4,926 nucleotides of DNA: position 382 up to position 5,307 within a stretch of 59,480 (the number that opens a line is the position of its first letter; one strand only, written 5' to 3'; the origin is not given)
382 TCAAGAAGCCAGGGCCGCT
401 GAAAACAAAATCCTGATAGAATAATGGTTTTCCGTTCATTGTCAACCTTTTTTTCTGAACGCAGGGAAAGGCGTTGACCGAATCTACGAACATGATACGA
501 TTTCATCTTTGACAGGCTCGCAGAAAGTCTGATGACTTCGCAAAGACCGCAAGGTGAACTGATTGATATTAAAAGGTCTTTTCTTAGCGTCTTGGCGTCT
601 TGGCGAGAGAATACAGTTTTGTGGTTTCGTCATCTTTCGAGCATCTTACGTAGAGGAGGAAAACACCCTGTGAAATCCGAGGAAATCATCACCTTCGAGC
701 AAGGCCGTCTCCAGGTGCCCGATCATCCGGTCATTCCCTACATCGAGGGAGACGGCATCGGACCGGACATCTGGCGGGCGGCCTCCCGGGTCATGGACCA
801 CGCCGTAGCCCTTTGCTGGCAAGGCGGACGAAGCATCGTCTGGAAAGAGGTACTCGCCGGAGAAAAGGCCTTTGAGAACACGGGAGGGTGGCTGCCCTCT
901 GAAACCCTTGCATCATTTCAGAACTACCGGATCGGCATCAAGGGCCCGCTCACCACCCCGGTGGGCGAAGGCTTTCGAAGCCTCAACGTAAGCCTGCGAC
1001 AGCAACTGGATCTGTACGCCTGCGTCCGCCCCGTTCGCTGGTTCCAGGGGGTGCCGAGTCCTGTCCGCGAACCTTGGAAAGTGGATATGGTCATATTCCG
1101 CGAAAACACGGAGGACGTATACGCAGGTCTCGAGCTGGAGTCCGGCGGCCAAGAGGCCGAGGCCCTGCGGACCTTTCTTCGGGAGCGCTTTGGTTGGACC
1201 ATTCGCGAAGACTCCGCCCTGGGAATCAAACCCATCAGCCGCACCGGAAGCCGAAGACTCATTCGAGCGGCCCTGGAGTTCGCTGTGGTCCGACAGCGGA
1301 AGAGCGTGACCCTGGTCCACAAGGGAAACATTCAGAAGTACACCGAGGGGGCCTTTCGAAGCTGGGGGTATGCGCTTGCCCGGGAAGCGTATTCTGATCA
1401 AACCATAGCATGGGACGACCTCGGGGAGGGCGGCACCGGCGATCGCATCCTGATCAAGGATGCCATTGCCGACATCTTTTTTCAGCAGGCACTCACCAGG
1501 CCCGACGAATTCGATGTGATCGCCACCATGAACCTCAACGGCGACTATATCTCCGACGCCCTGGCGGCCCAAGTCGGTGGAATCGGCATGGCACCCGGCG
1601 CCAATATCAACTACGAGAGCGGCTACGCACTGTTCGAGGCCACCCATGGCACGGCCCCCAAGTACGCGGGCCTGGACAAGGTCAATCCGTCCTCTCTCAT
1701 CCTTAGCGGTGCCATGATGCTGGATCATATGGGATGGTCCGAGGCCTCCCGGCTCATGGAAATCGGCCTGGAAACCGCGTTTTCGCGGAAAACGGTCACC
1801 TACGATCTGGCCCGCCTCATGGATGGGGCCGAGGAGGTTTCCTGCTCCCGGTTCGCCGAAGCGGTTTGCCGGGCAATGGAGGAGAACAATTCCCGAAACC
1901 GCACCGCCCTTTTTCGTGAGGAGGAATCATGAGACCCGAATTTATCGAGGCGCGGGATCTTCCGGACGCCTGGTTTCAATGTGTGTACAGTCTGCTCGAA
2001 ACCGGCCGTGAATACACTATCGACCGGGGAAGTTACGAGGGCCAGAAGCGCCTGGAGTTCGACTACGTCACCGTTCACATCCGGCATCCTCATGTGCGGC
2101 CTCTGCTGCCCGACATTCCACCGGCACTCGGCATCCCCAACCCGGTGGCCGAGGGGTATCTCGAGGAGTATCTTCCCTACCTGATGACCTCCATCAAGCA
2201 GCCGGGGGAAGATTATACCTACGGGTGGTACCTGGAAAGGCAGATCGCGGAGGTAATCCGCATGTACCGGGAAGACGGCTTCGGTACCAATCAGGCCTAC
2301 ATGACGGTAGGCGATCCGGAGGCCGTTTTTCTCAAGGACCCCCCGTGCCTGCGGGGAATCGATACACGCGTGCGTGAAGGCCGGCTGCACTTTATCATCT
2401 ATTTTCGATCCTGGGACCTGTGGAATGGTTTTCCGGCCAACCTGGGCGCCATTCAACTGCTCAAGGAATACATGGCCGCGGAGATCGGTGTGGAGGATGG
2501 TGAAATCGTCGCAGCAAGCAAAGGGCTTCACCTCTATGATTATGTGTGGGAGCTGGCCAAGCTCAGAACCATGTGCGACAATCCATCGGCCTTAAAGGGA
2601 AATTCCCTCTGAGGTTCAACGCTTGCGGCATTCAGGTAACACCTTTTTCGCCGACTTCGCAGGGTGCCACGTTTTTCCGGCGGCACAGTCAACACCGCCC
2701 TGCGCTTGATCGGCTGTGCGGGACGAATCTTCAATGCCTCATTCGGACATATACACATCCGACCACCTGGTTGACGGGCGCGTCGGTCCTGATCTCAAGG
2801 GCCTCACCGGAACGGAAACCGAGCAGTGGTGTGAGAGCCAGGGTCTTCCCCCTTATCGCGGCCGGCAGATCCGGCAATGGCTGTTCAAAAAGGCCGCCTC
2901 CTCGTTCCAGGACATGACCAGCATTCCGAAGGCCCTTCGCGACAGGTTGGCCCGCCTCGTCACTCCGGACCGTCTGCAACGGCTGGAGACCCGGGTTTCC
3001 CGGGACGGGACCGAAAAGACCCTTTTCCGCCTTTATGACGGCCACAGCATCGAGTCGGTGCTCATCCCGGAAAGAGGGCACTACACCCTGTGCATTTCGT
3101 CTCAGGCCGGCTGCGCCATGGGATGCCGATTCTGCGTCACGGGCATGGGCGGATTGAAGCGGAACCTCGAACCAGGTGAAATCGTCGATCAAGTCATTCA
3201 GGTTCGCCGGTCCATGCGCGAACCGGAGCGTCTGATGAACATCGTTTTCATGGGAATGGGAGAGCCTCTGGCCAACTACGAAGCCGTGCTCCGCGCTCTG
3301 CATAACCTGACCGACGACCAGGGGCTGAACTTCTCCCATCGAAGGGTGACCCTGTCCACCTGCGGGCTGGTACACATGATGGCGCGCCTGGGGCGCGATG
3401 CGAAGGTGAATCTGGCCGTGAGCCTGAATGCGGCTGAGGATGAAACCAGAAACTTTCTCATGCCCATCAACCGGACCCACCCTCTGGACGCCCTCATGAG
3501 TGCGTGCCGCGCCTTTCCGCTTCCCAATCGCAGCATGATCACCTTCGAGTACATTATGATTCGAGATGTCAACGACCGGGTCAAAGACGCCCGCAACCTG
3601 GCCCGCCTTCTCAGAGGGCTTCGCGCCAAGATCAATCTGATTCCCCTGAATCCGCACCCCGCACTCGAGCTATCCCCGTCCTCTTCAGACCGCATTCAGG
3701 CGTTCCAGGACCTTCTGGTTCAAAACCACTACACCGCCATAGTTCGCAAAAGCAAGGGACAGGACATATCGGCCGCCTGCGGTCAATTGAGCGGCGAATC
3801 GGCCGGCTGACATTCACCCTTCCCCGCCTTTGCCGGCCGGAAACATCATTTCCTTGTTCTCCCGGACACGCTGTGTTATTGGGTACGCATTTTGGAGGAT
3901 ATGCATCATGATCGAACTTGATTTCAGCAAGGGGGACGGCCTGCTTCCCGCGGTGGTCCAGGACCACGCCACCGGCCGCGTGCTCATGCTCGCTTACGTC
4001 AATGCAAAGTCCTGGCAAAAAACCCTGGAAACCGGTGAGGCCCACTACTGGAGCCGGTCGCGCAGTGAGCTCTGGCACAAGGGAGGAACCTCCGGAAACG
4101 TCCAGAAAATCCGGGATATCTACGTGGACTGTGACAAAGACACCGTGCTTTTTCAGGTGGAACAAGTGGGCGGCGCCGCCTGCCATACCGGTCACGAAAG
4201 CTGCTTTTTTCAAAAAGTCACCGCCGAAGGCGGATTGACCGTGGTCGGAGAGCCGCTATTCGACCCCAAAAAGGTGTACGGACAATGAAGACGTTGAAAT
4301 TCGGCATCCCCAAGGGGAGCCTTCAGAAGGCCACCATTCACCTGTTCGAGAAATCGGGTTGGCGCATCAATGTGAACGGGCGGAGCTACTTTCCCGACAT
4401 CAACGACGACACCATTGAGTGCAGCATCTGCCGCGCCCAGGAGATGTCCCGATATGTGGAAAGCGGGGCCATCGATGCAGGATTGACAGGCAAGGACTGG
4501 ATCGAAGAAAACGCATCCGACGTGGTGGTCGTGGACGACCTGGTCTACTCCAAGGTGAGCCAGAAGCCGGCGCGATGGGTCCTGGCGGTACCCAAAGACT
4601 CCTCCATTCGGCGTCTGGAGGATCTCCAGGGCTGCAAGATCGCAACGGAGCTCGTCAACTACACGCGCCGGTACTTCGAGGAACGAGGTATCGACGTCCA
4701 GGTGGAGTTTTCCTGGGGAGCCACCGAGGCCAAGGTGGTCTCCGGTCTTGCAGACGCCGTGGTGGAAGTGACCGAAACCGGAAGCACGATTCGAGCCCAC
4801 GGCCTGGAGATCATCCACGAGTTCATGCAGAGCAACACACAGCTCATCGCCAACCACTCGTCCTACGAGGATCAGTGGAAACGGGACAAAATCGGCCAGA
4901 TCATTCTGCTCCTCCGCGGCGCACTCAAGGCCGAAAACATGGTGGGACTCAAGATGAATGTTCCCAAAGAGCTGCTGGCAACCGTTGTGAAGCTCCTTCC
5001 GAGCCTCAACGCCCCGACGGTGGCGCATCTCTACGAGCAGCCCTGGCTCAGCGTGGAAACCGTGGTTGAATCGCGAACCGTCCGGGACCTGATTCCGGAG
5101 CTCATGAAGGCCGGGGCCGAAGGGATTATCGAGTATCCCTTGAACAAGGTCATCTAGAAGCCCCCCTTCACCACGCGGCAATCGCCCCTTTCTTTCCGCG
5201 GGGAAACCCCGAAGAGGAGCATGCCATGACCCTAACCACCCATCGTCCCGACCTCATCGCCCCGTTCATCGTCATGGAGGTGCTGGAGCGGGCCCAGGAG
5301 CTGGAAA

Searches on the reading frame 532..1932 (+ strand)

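Call 13: search_protein_families(library=ncbifam, proteins=[window:532-1932:+], max_evalue=0.00001)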
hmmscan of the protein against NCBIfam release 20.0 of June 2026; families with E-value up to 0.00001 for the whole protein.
window:532-1932:+ (466 aa): 17 families
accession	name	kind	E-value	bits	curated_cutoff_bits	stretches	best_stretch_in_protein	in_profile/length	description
NF005425.0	PRK07006.1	equivalog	3.5e-184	612.4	490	1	49-449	10-416/416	NADP-dependent isocitrate dehydrogenase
TIGR00183.1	prok_nadp_idh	equivalog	2.8e-183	609.5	567.3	1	47-449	8-416/417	isocitrate dehydrogenase (NADP(+))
NF005610.0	PRK07362.1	equivalog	8.9e-145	483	585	2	49-293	12-268/474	NADP-dependent isocitrate dehydrogenase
NF005036.0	PRK06451.1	equivalog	1.2e-131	439.2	484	1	48-450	6-409/412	NADP-dependent isocitrate dehydrogenase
NF006673.0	PRK09222.1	equivalog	1.8e-73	248.2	509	1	68-461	7-353/482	NADP-dependent isocitrate dehydrogenase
NF006529.0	PRK08997.1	equivalog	3.5e-70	236.6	510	1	68-427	6-319/335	isocitrate dehydrogenase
TIGR02088.1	LEU3_arch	subfamily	5.3e-64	216.5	409.8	2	219-427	124-311/324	isopropylmalate/isohomocitrate dehydrogenases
TIGR02924.1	ICDH_alpha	equivalog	8.6e-59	199.8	561.35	1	71-462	6-350/473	isocitrate dehydrogenase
NF040626.1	AksF2_Meth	equivalog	4.2e-56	190.6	540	1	69-427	5-314/333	homoisocitrate dehydrogenase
TIGR00175.1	mito_nad_idh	equivalog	8.8e-54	182.9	432.4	2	232-447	140-332/334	isocitrate dehydrogenase (NAD(+))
NF040619.1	AksF_Meth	equivalog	4.9e-50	170.5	500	1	68-428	4-332/343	homoisocitrate dehydrogenase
NF002898.0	PRK03437.1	equivalog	5e-50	170.7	393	1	70-420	9-326/347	3-isopropylmalate dehydrogenase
TIGR02089.1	TTC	equivalog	5.5e-42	143.9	470.4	1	68-428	6-337/352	tartrate dehydrogenase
NF006048.0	PRK08194.1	equivalog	1.3e-35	123.1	501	1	68-427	6-333/352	tartrate dehydrogenase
NF040855.1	iso_homocit_dh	equivalog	6.9e-32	111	680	2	225-403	125-281/345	isocitrate--homoisocitrate dehydrogenase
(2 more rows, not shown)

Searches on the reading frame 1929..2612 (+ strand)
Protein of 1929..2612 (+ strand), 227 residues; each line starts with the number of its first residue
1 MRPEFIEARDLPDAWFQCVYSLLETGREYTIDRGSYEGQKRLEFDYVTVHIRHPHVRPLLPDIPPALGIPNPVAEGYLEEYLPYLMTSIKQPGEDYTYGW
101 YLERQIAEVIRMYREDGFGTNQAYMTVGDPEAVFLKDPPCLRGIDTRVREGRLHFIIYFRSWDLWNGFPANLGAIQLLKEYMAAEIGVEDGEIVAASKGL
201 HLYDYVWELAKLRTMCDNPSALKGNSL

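Call 60: search_protein_families(library=pfam, proteins=[window:1929-2612:+], max_evalue=0.00001)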
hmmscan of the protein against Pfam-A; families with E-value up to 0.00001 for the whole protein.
window:1929-2612:+ (227 aa): 1 family
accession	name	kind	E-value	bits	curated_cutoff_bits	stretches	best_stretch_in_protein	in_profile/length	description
PF00303.24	Thymidylat_synt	-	8.9e-09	35.3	24.3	1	135-209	141-217/266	Thymidylate synthase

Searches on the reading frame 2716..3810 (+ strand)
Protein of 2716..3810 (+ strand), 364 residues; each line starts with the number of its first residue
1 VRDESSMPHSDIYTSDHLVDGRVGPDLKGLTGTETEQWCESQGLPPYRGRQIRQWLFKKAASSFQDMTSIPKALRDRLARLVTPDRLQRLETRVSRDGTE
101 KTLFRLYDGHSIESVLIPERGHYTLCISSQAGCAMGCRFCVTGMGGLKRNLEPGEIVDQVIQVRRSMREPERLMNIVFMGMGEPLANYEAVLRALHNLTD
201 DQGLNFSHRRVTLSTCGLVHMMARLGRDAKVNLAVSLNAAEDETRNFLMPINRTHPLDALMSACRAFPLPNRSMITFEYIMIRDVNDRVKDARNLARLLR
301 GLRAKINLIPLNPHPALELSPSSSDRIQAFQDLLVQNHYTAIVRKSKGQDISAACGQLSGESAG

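Call 60: search_protein_families(library=pfam, proteins=[window:2716-3810:+], max_evalue=0.00001)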
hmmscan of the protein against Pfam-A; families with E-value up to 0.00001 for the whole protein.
window:2716-3810:+ (364 aa): 2 families
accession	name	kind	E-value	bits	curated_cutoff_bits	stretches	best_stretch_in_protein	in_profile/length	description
PF04055.27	Radical_SAM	-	2.2e-14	54.4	29.5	1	128-288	2-157/166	Radical SAM superfamily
PF21016.3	RlmN_N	-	4.2e-12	46.1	24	1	26-81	2-57/60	Ribosomal RNA large subunit methyltransferase N-terminal domain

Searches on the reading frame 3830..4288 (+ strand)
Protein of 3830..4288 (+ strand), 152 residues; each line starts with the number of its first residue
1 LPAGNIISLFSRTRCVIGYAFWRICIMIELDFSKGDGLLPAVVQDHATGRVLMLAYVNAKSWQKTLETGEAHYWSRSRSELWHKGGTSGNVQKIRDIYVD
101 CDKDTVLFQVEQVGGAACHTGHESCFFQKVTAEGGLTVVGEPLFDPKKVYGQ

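Call 60: search_protein_families(library=pfam, proteins=[window:3830-4288:+], max_evalue=0.00001)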
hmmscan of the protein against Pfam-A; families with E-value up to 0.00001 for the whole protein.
window:3830-4288:+ (152 aa): 1 family
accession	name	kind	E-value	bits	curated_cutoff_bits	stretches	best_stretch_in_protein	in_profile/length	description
PF01502.23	PRA-CH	-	1.8e-35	121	27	1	53-127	1-74/74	Phosphoribosyl-AMP cyclohydrolase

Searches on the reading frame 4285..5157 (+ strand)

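Call 60: search_protein_families(library=pfam, proteins=[window:4285-5157:+], max_evalue=0.00001)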
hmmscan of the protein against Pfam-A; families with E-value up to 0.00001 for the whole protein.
window:4285-5157:+ (290 aa): 2 families
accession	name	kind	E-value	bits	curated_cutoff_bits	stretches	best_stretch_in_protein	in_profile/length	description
PF01634.23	HisG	-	1.4e-47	162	25.5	1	50-211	1-157/158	ATP phosphoribosyltransferase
PF08029.16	HisG_C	-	3.2e-25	88.5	23.5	1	216-288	1-73/73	HisG, C-terminal domain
